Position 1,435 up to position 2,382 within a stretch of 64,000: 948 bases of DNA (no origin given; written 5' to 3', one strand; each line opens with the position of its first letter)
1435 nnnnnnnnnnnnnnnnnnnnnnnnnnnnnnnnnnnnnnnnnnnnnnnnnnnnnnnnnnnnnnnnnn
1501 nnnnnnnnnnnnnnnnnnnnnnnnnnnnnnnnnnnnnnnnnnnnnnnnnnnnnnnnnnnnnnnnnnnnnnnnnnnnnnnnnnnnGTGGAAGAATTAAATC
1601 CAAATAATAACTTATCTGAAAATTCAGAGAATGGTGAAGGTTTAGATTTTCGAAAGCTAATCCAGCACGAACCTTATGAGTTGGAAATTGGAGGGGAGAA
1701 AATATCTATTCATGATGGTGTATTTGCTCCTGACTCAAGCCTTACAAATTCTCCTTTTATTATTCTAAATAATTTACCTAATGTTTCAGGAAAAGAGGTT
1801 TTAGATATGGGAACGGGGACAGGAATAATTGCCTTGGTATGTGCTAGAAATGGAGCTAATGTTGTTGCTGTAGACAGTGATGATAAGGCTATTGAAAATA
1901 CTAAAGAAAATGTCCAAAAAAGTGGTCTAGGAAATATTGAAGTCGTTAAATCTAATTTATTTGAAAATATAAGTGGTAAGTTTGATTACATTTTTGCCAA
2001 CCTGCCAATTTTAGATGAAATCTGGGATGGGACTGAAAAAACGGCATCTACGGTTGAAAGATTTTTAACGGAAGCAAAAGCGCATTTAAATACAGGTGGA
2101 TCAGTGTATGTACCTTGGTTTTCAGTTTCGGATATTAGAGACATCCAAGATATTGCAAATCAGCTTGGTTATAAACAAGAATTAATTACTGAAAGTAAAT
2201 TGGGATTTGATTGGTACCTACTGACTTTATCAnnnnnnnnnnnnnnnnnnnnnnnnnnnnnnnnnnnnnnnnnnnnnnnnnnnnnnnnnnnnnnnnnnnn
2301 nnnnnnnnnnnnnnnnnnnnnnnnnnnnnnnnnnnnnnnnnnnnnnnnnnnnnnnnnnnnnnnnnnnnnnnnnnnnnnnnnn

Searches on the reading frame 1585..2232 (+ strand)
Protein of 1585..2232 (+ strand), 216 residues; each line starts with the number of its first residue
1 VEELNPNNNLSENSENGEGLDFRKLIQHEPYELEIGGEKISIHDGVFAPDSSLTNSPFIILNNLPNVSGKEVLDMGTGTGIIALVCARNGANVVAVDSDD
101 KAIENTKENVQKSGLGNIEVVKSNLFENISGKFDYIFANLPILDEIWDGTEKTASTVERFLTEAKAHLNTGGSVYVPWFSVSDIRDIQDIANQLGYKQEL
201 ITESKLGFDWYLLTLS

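Call 8: search_protein_families(library=pfam, proteins=[window:1585-2232:+], max_evalue=1)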
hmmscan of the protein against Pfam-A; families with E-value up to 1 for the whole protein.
seq(216 aa): 28 families (the best 25 are shown)
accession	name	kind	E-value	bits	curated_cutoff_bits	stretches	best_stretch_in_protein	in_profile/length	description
PF05175.20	MTS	-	1.6e-22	80.4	23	1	41-180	5-142/170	Methyltransferase small domain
PF13847.12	Methyltransf_31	-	4.7e-13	49.5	27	1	68-176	3-109/145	Methyltransferase domain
PF06325.19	PrmA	-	2.5e-12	47.3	22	1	68-140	161-234/296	Ribosomal protein L11 methyltransferase (PrmA)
PF13649.12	Methyltransf_25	-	1.1e-11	45.7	27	1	72-161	1-93/97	Methyltransferase domain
PF08241.18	Methyltransf_11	-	7.3e-10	39.8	21.2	1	73-175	1-94/95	Methyltransferase domain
PF13489.12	Methyltransf_23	-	1.3e-08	35.2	27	1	65-175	18-115/164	Methyltransferase domain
PF08242.18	Methyltransf_12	-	4.2e-07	31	30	1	73-172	1-96/98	Methyltransferase domain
PF03602.21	Cons_hypoth95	-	1.2e-06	28.7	24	1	58-145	33-126/182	Conserved hypothetical protein 95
PF03848.20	TehB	-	1.2e-06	28.6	20.4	1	64-140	26-103/193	Tellurite resistance protein TehB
PF02353.26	CMAS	-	2e-06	27.8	27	1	61-175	55-163/273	Mycolic acid cyclopropane synthetase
PF01170.24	UPF0020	-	1.1e-05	25.7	22.3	1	88-175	74-164/197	RMKL-like, methyltransferase domain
PF10294.15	Methyltransf_16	-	3.4e-05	24.1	21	1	66-114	44-93/174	Lysine methyltransferase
PF01135.25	PCMT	-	0.00012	22.4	20.3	1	67-123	72-131/210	Protein-L-isoaspartate(D-aspartate) O-methyltransferase (PCMT)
PF02527.21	GidB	-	0.00013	21.8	27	1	67-137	45-120/184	rRNA small subunit methyltransferase G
PF02475.24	TRM5-TYW2_MTfase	-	0.00051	20.5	28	1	69-122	37-93/164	TRM5/TYW2 methyltransferase domain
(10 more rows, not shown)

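Call 9: search_protein_families(library=ncbifam, proteins=[window:1585-2232:+], max_evalue=1)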
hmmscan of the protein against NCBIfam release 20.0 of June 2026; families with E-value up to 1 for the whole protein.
seq(216 aa): 105 families (the best 25 are shown)
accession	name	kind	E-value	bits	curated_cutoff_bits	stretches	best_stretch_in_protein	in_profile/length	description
NF011529.0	PRK14968.1-3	equivalog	6.5e-36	123.6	162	1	34-209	4-187/198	putative methyltransferase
TIGR00537.1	hemK_rel_arch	hypoth_equivalog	5.4e-25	88.1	87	1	58-209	9-171/179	HemK2/MTQ2 family protein methyltransferase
NF001785.0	PRK00517.2-2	equivalog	1.5e-18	67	188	1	66-199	143-266/282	50S ribosomal protein L11 methyltransferase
TIGR03534.1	RF_mod_PrmC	equivalog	1.7e-18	67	199.1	1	60-144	80-168/253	peptide chain release factor N(5)-glutamine methyltransferase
TIGR00536.1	hemK_fam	subfamily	2.6e-16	59.6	115.5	1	59-145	104-195/286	HemK family protein methyltransferase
NF011530.0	PRK14968.1-4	equivalog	2.7e-16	59.5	243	1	68-209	39-188/202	putative methyltransferase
NF007023.0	PRK09489.1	equivalog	4.9e-16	58.8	295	1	35-174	164-299/342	16S rRNA (guanine(1207)-N(2))-methyltransferase RsmC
TIGR03533.1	L3_gln_methyl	equivalog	4e-13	49.3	229.7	1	66-145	119-202/284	50S ribosomal protein L3 N(5)-glutamine methyltransferase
TIGR02021.1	BchM-ChlM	equivalog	2.3e-12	46.8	158.9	1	60-138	47-124/218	magnesium protoporphyrin IX methyltransferase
NF043040.1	corrin_prot_MT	hypoth_equivalog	2.9e-12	46.5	180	1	68-175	41-146/216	corrinoid protein-associated methyltransferase CpaM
NF001786.0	PRK00517.2-4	equivalog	8.1e-12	44.8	327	1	60-140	136-214/277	50S ribosomal protein L11 methyltransferase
NF011528.0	PRK14968.1-2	equivalog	8.7e-12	45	171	1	34-209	8-188/205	putative methyltransferase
TIGR00406.1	prmA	equivalog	1.4e-11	44.4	183.15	1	68-140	159-233/288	50S ribosomal protein L11 methyltransferase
NF001556.0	PRK00377.1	equivalog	1.9e-10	40.9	238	1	63-201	35-168/198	cobalt-precorrin-6Y C(15)-methyltransferase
NF011527.0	PRK14968.1-1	equivalog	2.9e-10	40.2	242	1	68-209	34-182/192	putative methyltransferase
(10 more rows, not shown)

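Call 80: find_homologous_proteins(query=window:1585-2232:+, max_evalue=0.00001)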
Query seq(216 aa) (216 aa): 24 proteins with E <= 0.00001 among 234 candidates.
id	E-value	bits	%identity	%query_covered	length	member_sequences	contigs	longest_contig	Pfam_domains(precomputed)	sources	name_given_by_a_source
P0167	6.7e-138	475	100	100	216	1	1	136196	PF13847.13,PF13489.13,PF06325.20,PF03848.21,PF02353.27,PF05175.21,PF03602.22,PF13649.13,PF01170.25,PF08241.19,PF08242.19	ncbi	-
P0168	8.3e-115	400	85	100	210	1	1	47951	PF13847.13,PF13489.13,PF06325.20,PF03848.21,PF02353.27,PF05175.21,PF03602.22,PF13649.13,PF08241.19,PF08242.19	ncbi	-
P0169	7.5e-76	272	61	91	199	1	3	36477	PF13489.13,PF02475.24,PF08241.19,PF13847.13,PF06325.20,PF03848.21,PF05175.21,PF03602.22,PF13649.13,PF01170.25,PF08242.19,PF10294.16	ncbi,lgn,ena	-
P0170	3.0e-73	264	59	91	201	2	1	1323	PF13847.13,PF13489.13,PF06325.20,PF05175.21,PF03602.22,PF13649.13,PF02475.24,PF01135.26,PF12847.14,PF08241.19,PF08242.19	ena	-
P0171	4.0e-63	231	55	85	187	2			PF13489.13,PF02353.27,PF02475.24,PF12847.14,PF08241.19,PF13847.13,PF06325.20,PF05175.21,PF03602.22,PF13649.13,PF01135.26,PF08242.19,PF10294.16,PF05958.18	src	-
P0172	1.0e-61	226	54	91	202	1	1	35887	PF13847.13,PF13489.13,PF06325.20,PF05175.21,PF03602.22,PF13649.13,PF01728.26,PF08241.19,PF08242.19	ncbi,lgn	-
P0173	4.8e-59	218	53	91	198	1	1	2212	PF13847.13,PF13489.13,PF06325.20,PF05175.21,PF13649.13,PF08241.19,PF08242.19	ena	-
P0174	8.7e-58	213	52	89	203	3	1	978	PF13489.13,PF02353.27,PF12847.14,PF08241.19,PF13847.13,PF06325.20,PF03848.21,PF05175.21,PF03602.22,PF13649.13,PF01728.26,PF08242.19,PF10294.16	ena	-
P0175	1.7e-57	213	52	89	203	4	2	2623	PF13489.13,PF02353.27,PF12847.14,PF08241.19,PF13847.13,PF06325.20,PF03848.21,PF05175.21,PF03602.22,PF13649.13,PF01728.26,PF08242.19,PF10294.16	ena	-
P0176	2.3e-55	206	50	91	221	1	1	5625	PF13489.13,PF02475.24,PF12847.14,PF08241.19,PF13847.13,PF06325.20,PF05175.21,PF03602.22,PF13649.13,PF09445.17,PF01728.26,PF08242.19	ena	-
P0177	1.1e-47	181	45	91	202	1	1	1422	PF13847.13,PF06325.20,PF02353.27,PF05175.21,PF03602.22,PF13649.13,PF08242.19,PF10294.16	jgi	jgi:16S rRNA G1207 methylase RsmC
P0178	1.1e-47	180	48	90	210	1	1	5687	PF13847.13,PF06325.20,PF05175.21,PF03602.22,PF13649.13,PF08242.19,PF10294.16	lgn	-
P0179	2.0e-46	176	42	91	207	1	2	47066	PF13847.13,PF06325.20,PF05175.21,PF03602.22,PF13649.13,PF12847.14,PF08241.19,PF08242.19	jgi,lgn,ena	-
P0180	3.9e-46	175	47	90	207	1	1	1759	PF13847.13,PF06325.20,PF05175.21,PF13649.13,PF08242.19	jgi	jgi:release factor glutamine methyltransferase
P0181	7.6e-46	174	46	90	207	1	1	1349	PF13847.13,PF06325.20,PF05175.21,PF13649.13,PF08242.19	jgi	jgi:release factor glutamine methyltransferase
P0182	7.7e-46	174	43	90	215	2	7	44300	PF13847.13,PF13489.13,PF06325.20,PF05175.21,PF03602.22,PF13649.13,PF02475.24,PF12847.14,PF09445.17,PF08241.19,PF08242.19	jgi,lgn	jgi:release factor glutamine methyltransferase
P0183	2.2e-45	173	46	90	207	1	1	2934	PF13847.13,PF06325.20,PF05175.21,PF13649.13,PF08242.19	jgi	jgi:methylase of polypeptide subunit release factors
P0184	3.7e-45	172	45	90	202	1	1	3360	PF13489.13,PF02353.27,PF02384.23,PF08241.19,PF13847.13,PF06325.20,PF03848.21,PF05175.21,PF03602.22,PF13649.13,PF01170.25,PF08242.19,PF10294.16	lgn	-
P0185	1.4e-44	170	45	90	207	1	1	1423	PF13847.13,PF06325.20,PF05175.21,PF13649.13,PF08242.19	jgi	jgi:release factor glutamine methyltransferase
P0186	4.9e-43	165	46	84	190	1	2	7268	PF13489.13,PF12847.14,PF08241.19,PF13847.13,PF06325.20,PF03848.21,PF05175.21,PF03602.22,PF13649.13,PF02390.24,PF01728.26,PF08242.19,PF10294.16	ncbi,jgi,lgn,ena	-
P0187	2.7e-41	160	43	84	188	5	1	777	PF02475.24,PF12847.14,PF08241.19,PF13847.13,PF06325.20,PF03848.21,PF05175.21,PF02005.23,PF03602.22,PF13649.13,PF01170.25,PF08242.19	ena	-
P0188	2.4e-15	75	32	84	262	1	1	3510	PF13847.13,PF13489.13,PF06325.20,PF05175.21,PF13649.13,PF08241.19,PF08242.19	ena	-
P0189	1.8e-7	49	33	56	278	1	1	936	PF13847.13,PF13489.13,PF05175.21,PF03602.22,PF13649.13,PF05971.19,PF17827.7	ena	-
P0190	4.9e-6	44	49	32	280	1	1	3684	PF02353.27,PF02475.24,PF12847.14,PF08241.19,PF13847.13,PF06325.20,PF05175.21,PF03602.22,PF13649.13,PF17827.7,PF08242.19,PF10294.16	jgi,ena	-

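Call 81: find_encoding_contigs(protein=P0168, flank=5000, max_places=2)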
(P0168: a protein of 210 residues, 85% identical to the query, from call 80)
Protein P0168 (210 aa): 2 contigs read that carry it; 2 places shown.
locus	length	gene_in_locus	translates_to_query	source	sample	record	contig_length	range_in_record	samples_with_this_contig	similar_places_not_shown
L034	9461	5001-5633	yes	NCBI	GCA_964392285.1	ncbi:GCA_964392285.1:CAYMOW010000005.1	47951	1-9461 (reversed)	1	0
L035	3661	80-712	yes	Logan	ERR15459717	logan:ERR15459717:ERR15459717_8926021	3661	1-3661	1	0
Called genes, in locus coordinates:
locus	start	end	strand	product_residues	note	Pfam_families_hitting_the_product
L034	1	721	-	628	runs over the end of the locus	PF09250:Prim-Pol, PF08708:PriCT_1 (weak), PF13481:AAA_25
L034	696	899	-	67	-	-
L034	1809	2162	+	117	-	-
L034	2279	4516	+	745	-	PF13191:AAA_16 (weak)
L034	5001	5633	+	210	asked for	PF05175:MTS, PF03602:Cons_hypoth95 (weak), PF06325:PrmA, PF13489:Methyltransf_23, PF13847:Methyltransf_31, PF13649:Methyltransf_25, PF08241:Methyltransf_11, PF08242:Methyltransf_12, +2 more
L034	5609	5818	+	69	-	-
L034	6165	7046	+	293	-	PF00413:Peptidase_M10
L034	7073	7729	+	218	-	PF09335:VTT_dom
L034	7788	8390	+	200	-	-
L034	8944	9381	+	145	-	-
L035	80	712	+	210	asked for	PF05175:MTS, PF03602:Cons_hypoth95 (weak), PF06325:PrmA, PF13489:Methyltransf_23, PF13847:Methyltransf_31, PF13649:Methyltransf_25, PF08241:Methyltransf_11, PF08242:Methyltransf_12, +2 more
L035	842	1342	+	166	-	-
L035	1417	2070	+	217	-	PF10026:DUF2268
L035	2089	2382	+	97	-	-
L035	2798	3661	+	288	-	?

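Call 82: find_encoding_contigs(protein=P0169, flank=5000, max_places=2)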
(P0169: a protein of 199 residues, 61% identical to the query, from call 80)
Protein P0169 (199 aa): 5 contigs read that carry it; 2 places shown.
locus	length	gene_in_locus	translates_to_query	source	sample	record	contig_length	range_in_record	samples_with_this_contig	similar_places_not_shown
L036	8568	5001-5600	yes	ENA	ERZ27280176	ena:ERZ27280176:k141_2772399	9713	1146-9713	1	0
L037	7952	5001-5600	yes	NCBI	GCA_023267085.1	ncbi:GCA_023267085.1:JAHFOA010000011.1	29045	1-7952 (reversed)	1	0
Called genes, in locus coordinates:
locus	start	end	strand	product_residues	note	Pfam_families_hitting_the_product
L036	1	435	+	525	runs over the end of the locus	?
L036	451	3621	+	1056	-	PF01841:Transglut_core (weak)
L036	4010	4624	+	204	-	PF14528:LAGLIDADG_3 (weak)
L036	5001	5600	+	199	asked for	PF03848:TehB (weak), PF05175:MTS, PF13489:Methyltransf_23, PF06325:PrmA, PF13847:Methyltransf_31, PF08241:Methyltransf_11, PF08242:Methyltransf_12, PF13649:Methyltransf_25, +4 more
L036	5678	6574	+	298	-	PF02353:CMAS, PF01209:Ubie_methyltran, PF13489:Methyltransf_23, PF13847:Methyltransf_31, PF08241:Methyltransf_11, PF08242:Methyltransf_12, PF13649:Methyltransf_25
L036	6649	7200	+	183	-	PF00300:His_Phos_1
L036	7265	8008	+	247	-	-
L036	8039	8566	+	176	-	?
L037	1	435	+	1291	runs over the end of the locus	PF07728:AAA_5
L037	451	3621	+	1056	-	PF01841:Transglut_core (weak)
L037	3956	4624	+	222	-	PF14528:LAGLIDADG_3 (weak)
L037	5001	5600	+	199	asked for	PF03848:TehB (weak), PF05175:MTS, PF13489:Methyltransf_23, PF06325:PrmA, PF13847:Methyltransf_31, PF08241:Methyltransf_11, PF08242:Methyltransf_12, PF13649:Methyltransf_25, +4 more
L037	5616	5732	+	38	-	-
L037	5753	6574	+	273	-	PF02353:CMAS, PF01209:Ubie_methyltran, PF13489:Methyltransf_23, PF13847:Methyltransf_31, PF08241:Methyltransf_11, PF08242:Methyltransf_12, PF13649:Methyltransf_25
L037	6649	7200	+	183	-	PF00300:His_Phos_1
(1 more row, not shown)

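Call 83: find_encoding_contigs(protein=P0172, flank=5000, max_places=2)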
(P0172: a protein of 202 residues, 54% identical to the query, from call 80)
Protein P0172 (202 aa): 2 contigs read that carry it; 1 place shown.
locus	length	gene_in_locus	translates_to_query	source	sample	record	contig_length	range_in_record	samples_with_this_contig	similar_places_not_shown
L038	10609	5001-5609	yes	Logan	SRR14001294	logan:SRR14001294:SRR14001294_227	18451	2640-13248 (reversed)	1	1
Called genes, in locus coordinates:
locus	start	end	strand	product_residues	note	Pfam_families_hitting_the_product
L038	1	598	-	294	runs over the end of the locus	PF00781:DAGK_cat, PF01513:NAD_kinase (weak), PF19279:YegS_C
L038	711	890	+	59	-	PF11450:DUF3008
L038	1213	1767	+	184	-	PF28549:NDPSase_N, PF00293:NUDIX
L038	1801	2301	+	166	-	PF13238:AAA_18, PF20720:nSTAND3 (faint), PF13207:AAA_17 (weak)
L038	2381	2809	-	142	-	PF00903:Glyoxalase, PF06983:3-dmu-9_3-mt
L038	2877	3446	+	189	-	PF04229:GrpB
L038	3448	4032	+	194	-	PF00702:Hydrolase, PF13419:HAD_2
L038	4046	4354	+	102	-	-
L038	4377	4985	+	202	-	PF01872:RibD_C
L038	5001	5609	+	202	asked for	PF05175:MTS, PF03602:Cons_hypoth95 (weak), PF06325:PrmA, PF13489:Methyltransf_23, PF13847:Methyltransf_31, PF13649:Methyltransf_25, PF08241:Methyltransf_11 (weak), PF08242:Methyltransf_12, +1 more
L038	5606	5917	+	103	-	PF13376:OmdA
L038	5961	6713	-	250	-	-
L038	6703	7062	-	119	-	PF03551:PadR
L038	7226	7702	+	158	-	PF05163:DinB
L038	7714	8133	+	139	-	PF00903:Glyoxalase, PF06983:3-dmu-9_3-mt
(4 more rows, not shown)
